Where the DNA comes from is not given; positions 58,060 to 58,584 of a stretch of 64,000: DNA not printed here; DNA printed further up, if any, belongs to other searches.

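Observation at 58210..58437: Intact 75-aa RpoN-box relic occupying the rpoN locus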

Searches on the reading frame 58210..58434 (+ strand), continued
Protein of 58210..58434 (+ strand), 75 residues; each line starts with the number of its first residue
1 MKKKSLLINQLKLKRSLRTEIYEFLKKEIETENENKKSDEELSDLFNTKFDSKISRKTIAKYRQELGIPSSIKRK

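Call 32: find_homologous_proteins(query=A2, max_evalue=0.001)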
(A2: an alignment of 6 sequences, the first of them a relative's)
Query A2 (6 sequences) (76 aa, profile of the alignment): 1612 proteins with E <= 0.001 among 8000 candidates; the best 120 are listed.
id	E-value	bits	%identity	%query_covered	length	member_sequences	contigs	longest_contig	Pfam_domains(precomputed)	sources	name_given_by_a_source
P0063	1.4e-59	218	39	71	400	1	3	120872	PF04963.20,PF04552.20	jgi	jgi:RNA polymerase sigma-54 factor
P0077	1.3e-58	215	40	95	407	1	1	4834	PF04963.20,PF00309.26,PF04552.20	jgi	-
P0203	4.4e-54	200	46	71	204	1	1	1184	PF04552.20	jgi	jgi:RNA polymerase sigma-54 factor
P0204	1.2e-51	192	48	71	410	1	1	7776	PF04963.20,PF04552.20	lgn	-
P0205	5.1e-51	190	44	71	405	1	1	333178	PF04963.20,PF04552.20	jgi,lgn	-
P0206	1.3e-50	189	48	71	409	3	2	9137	PF04963.20,PF00309.26,PF04552.20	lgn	-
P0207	3.0e-49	185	48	71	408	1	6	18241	PF04963.20,PF00309.26,PF04552.20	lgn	-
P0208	2.2e-48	182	41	71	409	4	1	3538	PF04963.20,PF00309.26,PF04552.20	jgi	-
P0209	3.0e-44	168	42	70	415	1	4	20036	PF04963.20,PF00309.26,PF04552.20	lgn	-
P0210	3.4e-44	168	40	70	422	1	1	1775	PF04963.20,PF00309.26,PF04552.20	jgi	jgi:RNA polymerase sigma-54 factor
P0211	4.7e-44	168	38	70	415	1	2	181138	PF04963.20,PF00309.26,PF04552.20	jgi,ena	-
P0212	1.2e-43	167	38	70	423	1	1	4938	PF04963.20,PF00309.26,PF04552.20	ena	-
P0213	1.9e-43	166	52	71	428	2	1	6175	PF04963.20,PF00309.26,PF04552.20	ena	-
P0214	3.1e-43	165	48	80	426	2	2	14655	PF04963.20,PF00309.26,PF04552.20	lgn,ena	-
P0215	3.6e-43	165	38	70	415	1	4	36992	PF04963.20,PF00309.26,PF04552.20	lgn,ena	-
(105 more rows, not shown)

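Call 33: find_encoding_contigs(protein=P0067, flank=8000, max_places=2)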
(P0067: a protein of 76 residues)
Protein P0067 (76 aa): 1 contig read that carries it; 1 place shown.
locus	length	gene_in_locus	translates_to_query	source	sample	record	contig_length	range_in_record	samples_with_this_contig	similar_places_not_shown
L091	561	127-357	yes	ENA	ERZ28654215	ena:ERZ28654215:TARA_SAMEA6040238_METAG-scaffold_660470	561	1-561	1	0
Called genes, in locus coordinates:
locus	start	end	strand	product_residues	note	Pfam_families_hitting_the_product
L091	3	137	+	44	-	?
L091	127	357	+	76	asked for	PF04552:Sigma54_DBD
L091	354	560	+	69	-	?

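Call 34: find_encoding_contigs(protein=P0057, flank=8000, max_places=2)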
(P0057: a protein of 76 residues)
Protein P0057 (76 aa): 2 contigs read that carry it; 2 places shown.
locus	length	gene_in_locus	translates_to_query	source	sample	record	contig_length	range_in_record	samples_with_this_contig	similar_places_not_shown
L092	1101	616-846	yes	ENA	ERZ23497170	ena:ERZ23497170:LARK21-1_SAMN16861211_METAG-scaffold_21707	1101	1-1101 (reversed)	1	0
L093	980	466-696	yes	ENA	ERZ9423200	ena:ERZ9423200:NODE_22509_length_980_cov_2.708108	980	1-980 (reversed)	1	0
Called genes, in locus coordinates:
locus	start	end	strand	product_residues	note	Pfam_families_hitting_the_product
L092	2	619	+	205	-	?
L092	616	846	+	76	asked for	PF04552:Sigma54_DBD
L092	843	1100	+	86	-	?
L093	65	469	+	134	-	PF00005:ABC_tran, PF12399:BCA_ABC_TP_C (weak)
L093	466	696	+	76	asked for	PF04552:Sigma54_DBD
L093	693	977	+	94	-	PF03448:MgtE_N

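Call 36: find_encoding_contigs(protein=P0065, flank=8000, max_places=3)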
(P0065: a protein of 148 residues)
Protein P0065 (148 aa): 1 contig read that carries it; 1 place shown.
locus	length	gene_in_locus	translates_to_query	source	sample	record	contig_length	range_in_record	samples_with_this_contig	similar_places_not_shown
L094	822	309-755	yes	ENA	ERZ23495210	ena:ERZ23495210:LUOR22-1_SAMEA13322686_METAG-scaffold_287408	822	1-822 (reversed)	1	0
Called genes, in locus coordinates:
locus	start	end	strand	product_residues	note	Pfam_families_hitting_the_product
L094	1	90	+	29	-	?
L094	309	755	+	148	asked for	PF04552:Sigma54_DBD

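Call 50: find_related_loci(query=A1, collection=metagenome_contigs, flank=3000)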
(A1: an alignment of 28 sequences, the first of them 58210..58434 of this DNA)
Query A1 (75 aa) in metagenome_contigs; peptide patterns used: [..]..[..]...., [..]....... (x = any residue, [..] = any of these).
474 stretches matched a pattern; 14 encode a relative of the query (tblastn E <= 1e-3); 14 distinct loci.
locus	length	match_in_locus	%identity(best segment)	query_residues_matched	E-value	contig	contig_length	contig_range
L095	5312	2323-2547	92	1-75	7e-41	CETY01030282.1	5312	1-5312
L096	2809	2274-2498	89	1-75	3e-40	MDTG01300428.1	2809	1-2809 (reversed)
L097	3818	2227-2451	75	1-75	7e-32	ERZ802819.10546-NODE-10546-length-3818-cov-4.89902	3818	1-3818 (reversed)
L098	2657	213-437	75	1-75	9e-32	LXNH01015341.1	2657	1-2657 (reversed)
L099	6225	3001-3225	73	1-75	4e-31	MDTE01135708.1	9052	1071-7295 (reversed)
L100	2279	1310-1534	71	1-75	5e-30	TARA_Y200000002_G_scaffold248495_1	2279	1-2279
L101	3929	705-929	72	1-75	5e-30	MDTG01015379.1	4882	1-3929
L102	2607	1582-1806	71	1-75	5e-30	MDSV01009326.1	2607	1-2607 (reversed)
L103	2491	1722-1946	69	1-75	4e-27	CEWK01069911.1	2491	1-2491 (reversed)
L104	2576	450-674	67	1-75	2e-26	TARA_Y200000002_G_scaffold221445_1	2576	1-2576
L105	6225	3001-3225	69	1-75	5e-26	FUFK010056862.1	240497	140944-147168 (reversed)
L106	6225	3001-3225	69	1-75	5e-26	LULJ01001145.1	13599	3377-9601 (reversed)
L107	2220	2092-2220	67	1-43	8e-10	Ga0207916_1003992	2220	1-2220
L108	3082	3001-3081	70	1-27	5e-8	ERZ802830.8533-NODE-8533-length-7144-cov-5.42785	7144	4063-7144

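Call 66: list_cluster_members(proteins=[P0057, P0067, P0019, P0017, P0029, P0035, P0004, P0041, window:58210-58434:+, P0058])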
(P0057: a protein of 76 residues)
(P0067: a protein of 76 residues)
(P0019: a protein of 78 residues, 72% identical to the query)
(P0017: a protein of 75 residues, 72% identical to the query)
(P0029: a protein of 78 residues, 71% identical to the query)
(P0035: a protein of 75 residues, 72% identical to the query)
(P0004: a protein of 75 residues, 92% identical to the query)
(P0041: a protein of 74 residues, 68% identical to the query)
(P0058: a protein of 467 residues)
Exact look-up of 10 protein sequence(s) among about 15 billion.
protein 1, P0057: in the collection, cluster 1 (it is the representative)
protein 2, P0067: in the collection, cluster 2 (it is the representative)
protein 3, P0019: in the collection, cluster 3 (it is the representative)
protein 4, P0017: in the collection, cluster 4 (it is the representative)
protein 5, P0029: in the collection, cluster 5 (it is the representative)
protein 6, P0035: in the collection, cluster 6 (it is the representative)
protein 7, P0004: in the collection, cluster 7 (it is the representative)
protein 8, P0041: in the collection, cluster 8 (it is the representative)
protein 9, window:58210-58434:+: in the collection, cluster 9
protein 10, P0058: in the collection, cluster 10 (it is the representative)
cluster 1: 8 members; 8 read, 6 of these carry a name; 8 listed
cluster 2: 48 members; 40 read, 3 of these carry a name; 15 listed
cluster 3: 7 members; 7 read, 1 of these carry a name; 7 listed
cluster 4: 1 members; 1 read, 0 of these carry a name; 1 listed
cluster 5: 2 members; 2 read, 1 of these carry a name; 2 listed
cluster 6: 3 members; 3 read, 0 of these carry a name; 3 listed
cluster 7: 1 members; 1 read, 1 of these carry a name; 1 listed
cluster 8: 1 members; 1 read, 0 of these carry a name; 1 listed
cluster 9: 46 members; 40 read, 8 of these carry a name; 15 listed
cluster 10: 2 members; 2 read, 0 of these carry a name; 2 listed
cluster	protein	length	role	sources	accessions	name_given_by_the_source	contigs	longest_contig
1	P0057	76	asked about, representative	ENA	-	-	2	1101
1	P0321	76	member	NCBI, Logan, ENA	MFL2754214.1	MAG: hypothetical protein ACJ0BD_04895 [Gammaproteobacteria bacterium]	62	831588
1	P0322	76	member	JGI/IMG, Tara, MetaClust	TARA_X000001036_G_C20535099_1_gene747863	RNA polymerase sigma-54 factor | strand:+ start:367 stop:597 length:231 start_codon:yes stop_codon:yes gene_type:complete | TARA_009_DCM_0.22-1.6_C20535099_1_gene747863 "" ""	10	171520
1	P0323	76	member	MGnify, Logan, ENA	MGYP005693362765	FL=1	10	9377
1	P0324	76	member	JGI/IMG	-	RNA polymerase sigma-54 factor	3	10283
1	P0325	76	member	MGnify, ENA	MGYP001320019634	CR=1 FL=1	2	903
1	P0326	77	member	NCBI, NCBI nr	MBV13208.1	MAG: hypothetical protein CMC52_03835 [Flavobacteriaceae bacterium] | hypothetical protein [Flavobacteriaceae bacterium]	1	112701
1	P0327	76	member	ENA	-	-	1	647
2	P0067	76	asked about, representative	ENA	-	-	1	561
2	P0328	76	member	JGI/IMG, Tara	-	RNA polymerase sigma-54 factor | strand:+ start:598 stop:828 length:231 start_codon:yes stop_codon:yes gene_type:complete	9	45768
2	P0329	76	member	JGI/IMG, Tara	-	strand:- start:1472 stop:1702 length:231 start_codon:yes stop_codon:yes gene_type:complete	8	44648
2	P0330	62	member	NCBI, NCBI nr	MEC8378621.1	MAG: RNA polymerase factor sigma-54, partial [Pseudomonadota bacterium] | RNA polymerase factor sigma-54 [Pseudomonadota bacterium]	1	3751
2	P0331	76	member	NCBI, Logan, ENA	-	-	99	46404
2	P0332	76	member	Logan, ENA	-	-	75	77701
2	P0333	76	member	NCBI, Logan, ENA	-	-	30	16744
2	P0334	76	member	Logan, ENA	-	-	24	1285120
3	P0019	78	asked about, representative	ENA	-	-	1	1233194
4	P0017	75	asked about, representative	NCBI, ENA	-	-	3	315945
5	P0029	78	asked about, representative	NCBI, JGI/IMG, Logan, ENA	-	RNA polymerase sigma-54 factor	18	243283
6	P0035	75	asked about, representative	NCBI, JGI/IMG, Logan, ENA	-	-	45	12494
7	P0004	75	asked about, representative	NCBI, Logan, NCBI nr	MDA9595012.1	hypothetical protein N9S29_00750 [SAR86 cluster bacterium] | hypothetical protein [SAR86 cluster bacterium]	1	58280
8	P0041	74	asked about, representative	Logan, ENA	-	-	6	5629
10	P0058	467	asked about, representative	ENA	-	-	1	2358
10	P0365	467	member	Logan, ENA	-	-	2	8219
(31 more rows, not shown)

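Call 67: find_encoding_contigs(protein=P0334, flank=10000, max_places=1)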
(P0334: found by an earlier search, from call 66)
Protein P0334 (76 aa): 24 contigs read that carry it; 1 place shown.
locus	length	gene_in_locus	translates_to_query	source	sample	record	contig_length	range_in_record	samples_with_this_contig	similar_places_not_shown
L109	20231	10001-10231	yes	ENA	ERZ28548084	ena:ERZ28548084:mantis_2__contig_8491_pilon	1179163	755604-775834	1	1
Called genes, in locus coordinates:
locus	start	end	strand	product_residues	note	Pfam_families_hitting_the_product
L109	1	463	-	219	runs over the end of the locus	PF02167:Cytochrom_C1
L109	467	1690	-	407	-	PF00033:Cytochrome_B, PF13631:Cytochrom_B_N_2, PF00032:Cytochrom_B_C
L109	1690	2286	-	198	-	PF10399:UCR_Fe-S_N (weak), PF00355:Rieske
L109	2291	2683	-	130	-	PF00380:Ribosomal_S9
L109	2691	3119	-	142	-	PF00572:Ribosomal_L13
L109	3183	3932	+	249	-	PF00089:Trypsin, PF13365:Trypsin_2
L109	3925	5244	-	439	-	PF00815:Histidinol_dh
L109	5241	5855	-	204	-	PF01634:HisG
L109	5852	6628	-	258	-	PF00275:EPSP_synthase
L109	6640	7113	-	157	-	PF00275:EPSP_synthase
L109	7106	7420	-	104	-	PF05494:MlaC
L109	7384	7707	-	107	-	-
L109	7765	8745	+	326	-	PF01380:SIS, PF00571:CBS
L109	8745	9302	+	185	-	-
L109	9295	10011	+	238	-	PF02463:SMC_N (faint), PF00005:ABC_tran, PF13304:AAA_21 (faint), PF12399:BCA_ABC_TP_C (weak)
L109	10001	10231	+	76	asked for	PF04552:Sigma54_DBD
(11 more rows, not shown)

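Call 68: find_encoding_contigs(protein=P0321, flank=10000, max_places=1)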
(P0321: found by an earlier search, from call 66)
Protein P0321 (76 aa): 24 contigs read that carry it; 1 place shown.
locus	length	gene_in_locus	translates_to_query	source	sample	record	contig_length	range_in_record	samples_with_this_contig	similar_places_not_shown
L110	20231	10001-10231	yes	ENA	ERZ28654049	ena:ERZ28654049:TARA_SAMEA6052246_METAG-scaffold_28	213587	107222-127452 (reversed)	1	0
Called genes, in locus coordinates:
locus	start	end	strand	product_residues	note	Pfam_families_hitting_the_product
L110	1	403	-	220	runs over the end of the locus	PF02167:Cytochrom_C1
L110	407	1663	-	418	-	PF00033:Cytochrome_B, PF13631:Cytochrom_B_N_2, PF00032:Cytochrom_B_C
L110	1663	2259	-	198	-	PF10399:UCR_Fe-S_N (weak), PF00355:Rieske (weak)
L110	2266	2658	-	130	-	PF00380:Ribosomal_S9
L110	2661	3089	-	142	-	PF00572:Ribosomal_L13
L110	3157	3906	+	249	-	PF00089:Trypsin, PF13365:Trypsin_2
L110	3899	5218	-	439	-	PF00815:Histidinol_dh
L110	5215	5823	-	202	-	PF01634:HisG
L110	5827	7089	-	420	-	PF00275:EPSP_synthase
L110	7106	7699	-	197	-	PF05494:MlaC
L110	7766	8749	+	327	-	PF01380:SIS, PF00571:CBS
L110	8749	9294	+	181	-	-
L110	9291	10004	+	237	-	PF00005:ABC_tran, PF13304:AAA_21 (faint), PF12399:BCA_ABC_TP_C (weak)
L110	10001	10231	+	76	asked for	PF04552:Sigma54_DBD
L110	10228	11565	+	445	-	PF03448:MgtE_N, PF00571:CBS (faint), PF01769:MgtE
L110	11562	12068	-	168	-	PF04093:MreD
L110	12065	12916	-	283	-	PF04085:MreC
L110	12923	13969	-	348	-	PF00022:Actin, PF06723:MreB_Mbl, PF00012:HSP70, PF11104:PilM_2 (faint), PF14450:FtsA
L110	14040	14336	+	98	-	PF02686:GatC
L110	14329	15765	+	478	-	PF01425:Amidase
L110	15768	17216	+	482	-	PF02934:GatB_N, PF02637:GatB_Yqey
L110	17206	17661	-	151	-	PF01575:MaoC_dehydratas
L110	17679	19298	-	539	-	PF00501:AMP-binding, PF13193:AMP-binding_C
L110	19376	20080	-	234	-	PF00899:ThiF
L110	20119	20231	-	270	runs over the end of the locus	PF17827:PrmC_N, PF10294:Methyltransf_16 (weak), PF05175:MTS, PF06325:PrmA (weak), PF13847:Methyltransf_31, PF13649:Methyltransf_25 (weak)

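Call 75: find_homologous_proteins(query=P0058, max_evalue=0.00001)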
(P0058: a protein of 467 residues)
Query P0058 (467 aa): 3 proteins with E <= 0.00001 among 8000 candidates.
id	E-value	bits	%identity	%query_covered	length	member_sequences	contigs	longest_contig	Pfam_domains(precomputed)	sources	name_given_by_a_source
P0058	0.0e+0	1011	100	100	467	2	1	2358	PF24625.2,PF13592.13,PF13565.13,PF04552.20,PF13276.13,PF08766.17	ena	-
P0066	1.3e-57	214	36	89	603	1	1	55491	PF08461.17,PF01316.28,PF01498.25,PF09494.17,PF03020.23,PF25318.2,PF04552.20,PF13276.13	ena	-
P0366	1.0e-36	145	32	63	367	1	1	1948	PF04552.20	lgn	-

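Call 76: find_encoding_contigs(protein=P0066, flank=8000, max_places=1)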
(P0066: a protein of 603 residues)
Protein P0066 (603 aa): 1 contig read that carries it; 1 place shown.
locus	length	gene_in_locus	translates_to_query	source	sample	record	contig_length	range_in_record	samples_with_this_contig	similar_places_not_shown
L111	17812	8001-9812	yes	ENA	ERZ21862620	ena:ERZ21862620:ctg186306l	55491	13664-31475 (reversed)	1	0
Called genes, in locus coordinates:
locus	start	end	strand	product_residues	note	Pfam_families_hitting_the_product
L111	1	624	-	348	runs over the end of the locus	-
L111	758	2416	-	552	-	PF13522:GATase_6, PF13537:GATase_7, PF12481:DUF3700, PF00733:Asn_synthase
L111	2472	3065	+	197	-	PF00239:Resolvase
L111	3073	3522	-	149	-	-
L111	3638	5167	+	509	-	-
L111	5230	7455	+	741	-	PF01464:SLT, PF27553:SLT_superhelical (faint)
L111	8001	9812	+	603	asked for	PF04552:Sigma54_DBD (weak), PF01316:Arg_repressor (faint), PF08461:WHD_RNase_R (faint), PF01498:HTH_Tnp_Tc3_2 (faint), PF04552:Sigma54_DBD, PF25318:WHD_GDS1 (faint), PF04552:Sigma54_DBD, PF04552:Sigma54_DBD, +3 more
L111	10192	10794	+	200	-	-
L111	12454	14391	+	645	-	PF28082:ZorA-like_t1, PF07464:ApoLp-III (faint), PF01442:Apolipoprotein (weak)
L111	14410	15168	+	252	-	PF00691:OmpA (faint)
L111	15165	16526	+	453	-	PF15611:EH_Signature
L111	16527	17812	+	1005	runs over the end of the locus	PF04851:ResIII, PF00176:SNF2-rel_dom, PF00271:Helicase_C, PF01844:HNH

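Call 84: find_encoding_contigs(protein=P0365, flank=8000, max_places=2)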
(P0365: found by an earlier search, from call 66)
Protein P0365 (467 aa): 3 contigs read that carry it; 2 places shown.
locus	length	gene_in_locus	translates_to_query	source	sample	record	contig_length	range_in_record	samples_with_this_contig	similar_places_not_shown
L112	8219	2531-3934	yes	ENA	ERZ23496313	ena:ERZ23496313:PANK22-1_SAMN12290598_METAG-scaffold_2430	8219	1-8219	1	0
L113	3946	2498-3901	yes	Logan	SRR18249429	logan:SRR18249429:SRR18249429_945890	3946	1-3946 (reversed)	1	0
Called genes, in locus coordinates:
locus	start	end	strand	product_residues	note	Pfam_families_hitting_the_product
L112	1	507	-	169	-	?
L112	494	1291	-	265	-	PF01618:MotA_ExbB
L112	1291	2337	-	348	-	-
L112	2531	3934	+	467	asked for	PF04552:Sigma54_DBD, PF08766:DEK_C (faint), PF13565:HTH_32 (faint), PF13276:HTH_21 (faint), PF24625:DUF7626 (faint), PF04552:Sigma54_DBD, PF13592:HTH_33 (faint), PF04552:Sigma54_DBD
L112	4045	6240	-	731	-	-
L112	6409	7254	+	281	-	PF01555:N6_N4_Mtase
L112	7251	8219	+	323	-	?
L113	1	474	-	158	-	?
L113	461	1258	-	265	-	PF01618:MotA_ExbB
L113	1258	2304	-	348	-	-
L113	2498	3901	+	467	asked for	PF04552:Sigma54_DBD, PF08766:DEK_C (faint), PF13565:HTH_32 (faint), PF13276:HTH_21 (faint), PF24625:DUF7626 (faint), PF04552:Sigma54_DBD, PF13592:HTH_33 (faint), PF04552:Sigma54_DBD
